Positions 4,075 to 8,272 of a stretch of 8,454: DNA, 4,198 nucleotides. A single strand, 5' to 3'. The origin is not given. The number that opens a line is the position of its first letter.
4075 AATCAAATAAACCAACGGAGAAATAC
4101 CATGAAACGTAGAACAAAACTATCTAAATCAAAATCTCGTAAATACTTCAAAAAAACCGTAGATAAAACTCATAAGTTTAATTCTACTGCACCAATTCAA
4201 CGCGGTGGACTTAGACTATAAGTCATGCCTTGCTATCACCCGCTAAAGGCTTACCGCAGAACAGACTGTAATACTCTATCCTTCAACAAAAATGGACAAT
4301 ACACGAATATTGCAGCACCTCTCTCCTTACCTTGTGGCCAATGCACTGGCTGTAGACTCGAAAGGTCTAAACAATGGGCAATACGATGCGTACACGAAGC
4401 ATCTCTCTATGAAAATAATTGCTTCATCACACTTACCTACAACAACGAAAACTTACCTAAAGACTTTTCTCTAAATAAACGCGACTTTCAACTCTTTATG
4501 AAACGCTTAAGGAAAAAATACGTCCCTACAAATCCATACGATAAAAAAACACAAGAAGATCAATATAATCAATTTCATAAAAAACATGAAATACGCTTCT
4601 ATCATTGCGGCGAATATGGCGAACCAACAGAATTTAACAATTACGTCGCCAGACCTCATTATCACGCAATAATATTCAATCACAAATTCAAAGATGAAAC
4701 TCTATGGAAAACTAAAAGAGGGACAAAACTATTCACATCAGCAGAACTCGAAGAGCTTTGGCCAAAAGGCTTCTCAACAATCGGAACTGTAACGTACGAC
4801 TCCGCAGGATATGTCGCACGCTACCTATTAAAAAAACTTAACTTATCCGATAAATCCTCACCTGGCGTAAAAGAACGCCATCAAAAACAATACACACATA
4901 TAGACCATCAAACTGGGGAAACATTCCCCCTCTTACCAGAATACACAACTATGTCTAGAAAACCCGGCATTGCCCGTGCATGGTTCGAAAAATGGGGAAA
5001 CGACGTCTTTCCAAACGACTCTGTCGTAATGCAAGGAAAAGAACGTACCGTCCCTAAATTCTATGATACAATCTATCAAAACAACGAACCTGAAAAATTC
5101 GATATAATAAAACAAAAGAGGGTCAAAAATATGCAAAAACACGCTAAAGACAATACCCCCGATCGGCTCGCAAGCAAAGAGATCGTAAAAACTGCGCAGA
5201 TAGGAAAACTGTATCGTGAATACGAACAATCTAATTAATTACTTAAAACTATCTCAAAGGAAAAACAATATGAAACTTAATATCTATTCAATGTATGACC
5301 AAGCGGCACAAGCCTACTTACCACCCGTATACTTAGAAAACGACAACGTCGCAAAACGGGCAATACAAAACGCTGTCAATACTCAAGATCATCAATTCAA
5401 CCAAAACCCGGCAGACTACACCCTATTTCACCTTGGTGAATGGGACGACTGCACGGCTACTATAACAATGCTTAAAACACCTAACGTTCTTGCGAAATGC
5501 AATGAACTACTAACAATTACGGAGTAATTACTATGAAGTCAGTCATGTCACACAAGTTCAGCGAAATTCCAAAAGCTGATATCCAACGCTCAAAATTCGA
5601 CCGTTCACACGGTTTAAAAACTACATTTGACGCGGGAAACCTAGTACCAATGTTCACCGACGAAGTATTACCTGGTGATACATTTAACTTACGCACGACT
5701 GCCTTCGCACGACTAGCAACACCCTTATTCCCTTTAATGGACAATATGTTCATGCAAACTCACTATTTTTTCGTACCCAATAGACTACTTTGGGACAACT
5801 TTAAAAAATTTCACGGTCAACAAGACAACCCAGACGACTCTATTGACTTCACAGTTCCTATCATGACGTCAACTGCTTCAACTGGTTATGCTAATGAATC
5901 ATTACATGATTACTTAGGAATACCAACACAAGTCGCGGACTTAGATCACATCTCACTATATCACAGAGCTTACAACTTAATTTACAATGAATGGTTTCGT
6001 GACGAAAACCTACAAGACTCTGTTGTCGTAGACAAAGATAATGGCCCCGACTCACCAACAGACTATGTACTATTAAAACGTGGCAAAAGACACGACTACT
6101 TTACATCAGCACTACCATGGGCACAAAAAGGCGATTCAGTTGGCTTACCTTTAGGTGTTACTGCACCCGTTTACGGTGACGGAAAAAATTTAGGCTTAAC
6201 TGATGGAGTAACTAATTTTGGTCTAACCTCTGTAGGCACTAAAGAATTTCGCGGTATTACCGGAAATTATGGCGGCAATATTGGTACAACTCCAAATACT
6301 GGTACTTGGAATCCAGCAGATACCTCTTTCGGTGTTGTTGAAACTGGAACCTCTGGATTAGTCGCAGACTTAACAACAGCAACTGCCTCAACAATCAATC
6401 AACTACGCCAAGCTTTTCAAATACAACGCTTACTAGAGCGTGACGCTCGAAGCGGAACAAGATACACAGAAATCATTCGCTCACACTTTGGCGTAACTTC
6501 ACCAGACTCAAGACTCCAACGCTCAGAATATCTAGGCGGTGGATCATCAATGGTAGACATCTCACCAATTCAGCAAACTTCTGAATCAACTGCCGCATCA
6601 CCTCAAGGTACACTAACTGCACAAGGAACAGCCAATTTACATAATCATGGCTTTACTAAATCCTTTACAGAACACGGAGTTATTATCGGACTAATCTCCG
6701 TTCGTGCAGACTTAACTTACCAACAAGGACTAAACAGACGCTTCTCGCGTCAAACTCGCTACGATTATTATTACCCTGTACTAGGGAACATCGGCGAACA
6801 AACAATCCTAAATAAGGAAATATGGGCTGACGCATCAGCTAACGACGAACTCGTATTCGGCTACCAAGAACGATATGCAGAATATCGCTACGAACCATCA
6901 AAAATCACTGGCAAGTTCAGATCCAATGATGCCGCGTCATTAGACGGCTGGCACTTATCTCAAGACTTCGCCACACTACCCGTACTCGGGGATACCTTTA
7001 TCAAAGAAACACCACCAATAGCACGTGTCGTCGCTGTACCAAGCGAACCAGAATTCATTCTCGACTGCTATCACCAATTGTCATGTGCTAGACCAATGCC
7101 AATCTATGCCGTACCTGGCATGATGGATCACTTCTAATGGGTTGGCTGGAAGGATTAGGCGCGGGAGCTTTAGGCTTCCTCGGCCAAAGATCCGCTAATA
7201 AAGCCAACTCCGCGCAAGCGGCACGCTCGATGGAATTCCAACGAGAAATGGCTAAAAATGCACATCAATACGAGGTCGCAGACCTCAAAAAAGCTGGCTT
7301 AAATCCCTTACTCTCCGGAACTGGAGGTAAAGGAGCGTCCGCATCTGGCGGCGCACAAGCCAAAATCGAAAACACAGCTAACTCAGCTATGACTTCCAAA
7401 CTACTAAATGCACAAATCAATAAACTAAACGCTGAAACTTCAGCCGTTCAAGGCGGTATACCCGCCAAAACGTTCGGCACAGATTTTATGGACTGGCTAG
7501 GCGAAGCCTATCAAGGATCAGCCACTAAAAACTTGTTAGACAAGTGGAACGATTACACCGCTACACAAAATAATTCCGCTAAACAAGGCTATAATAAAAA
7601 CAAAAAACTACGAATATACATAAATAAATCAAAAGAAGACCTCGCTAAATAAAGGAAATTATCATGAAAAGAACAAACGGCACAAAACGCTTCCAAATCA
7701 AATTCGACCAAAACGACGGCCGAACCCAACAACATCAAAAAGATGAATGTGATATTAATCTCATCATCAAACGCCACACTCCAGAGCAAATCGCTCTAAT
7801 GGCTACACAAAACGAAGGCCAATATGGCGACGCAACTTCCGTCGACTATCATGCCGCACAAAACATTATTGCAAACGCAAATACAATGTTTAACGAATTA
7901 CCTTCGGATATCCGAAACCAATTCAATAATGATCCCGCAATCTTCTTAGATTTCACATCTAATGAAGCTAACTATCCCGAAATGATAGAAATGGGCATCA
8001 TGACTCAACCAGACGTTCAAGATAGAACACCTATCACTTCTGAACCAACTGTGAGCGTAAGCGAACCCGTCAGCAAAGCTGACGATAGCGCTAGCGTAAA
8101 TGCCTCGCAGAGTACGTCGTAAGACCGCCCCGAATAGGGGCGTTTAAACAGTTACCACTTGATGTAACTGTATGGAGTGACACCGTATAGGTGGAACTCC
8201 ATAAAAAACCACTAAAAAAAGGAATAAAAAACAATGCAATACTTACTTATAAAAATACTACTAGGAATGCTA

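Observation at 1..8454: Head-to-tail heterodimer (or longer array) of two distinct gokushovirus genomes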

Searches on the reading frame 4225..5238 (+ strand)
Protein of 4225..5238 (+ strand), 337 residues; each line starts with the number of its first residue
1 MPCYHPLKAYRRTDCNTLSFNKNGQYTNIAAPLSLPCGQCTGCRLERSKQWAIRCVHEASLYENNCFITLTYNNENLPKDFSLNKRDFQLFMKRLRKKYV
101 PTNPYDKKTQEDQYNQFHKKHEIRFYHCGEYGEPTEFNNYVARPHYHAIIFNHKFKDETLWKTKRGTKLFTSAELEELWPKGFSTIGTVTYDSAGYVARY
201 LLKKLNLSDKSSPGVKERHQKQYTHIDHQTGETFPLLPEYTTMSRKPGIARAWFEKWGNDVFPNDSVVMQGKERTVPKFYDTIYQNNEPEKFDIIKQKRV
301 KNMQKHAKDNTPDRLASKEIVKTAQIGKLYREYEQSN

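Call 50: find_encoding_contigs(protein=window:4225-5238:+, flank=10000, max_places=10)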
Protein window:4225-5238:+ (337 aa): 3 contigs read that carry it; 3 places shown.
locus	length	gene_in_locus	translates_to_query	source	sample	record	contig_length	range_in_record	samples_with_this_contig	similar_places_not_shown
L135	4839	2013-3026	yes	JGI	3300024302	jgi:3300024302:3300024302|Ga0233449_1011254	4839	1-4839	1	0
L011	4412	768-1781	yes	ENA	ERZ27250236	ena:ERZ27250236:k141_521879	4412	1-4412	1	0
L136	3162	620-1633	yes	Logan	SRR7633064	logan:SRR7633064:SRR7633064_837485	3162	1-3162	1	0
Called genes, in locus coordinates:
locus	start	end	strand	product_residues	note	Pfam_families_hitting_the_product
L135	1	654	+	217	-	?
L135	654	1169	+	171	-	-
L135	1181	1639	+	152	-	PF09675:Chlamy_scaf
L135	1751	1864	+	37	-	-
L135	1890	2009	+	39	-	-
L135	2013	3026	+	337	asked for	PF23343:REP_ORF2-G2P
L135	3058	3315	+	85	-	PF20577:Phage_ORF5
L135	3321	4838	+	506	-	?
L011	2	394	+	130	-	?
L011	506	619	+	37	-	-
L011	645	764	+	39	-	-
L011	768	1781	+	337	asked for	PF23343:REP_ORF2-G2P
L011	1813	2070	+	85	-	PF20577:Phage_ORF5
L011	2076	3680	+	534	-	PF02305:Phage_F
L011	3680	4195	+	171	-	-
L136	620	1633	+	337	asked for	PF23343:REP_ORF2-G2P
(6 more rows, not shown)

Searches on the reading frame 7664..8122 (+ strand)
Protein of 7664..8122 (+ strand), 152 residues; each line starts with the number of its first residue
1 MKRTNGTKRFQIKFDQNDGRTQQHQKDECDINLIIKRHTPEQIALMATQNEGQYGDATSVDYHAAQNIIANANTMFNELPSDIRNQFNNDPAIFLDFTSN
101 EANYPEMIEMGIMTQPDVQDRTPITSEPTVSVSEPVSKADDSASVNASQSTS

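Call 51: find_encoding_contigs(protein=window:7664-8122:+, flank=10000, max_places=10)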
Protein window:7664-8122:+ (152 aa): 4 contigs read that carry it; 4 places shown.
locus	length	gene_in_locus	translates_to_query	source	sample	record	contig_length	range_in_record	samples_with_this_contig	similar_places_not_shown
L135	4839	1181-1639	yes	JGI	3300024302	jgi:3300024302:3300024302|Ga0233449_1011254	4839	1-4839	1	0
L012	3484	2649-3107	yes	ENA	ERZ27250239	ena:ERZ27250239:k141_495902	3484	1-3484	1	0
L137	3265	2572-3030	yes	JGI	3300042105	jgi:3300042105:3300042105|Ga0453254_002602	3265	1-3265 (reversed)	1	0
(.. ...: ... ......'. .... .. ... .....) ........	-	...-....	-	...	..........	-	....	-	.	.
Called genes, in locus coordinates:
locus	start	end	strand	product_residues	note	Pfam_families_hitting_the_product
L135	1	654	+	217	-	?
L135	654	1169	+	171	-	-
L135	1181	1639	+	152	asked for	PF09675:Chlamy_scaf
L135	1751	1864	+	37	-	-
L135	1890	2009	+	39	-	-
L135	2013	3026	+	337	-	PF23343:REP_ORF2-G2P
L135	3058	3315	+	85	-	PF20577:Phage_ORF5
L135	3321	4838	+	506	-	?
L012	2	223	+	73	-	?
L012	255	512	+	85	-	PF20577:Phage_ORF5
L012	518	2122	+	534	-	PF02305:Phage_F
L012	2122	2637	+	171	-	-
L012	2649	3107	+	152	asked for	PF09675:Chlamy_scaf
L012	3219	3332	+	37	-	-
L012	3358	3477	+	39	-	-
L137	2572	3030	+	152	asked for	PF09675:Chlamy_scaf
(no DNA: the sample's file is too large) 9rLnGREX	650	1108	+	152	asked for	PF09675:Chlamy_scaf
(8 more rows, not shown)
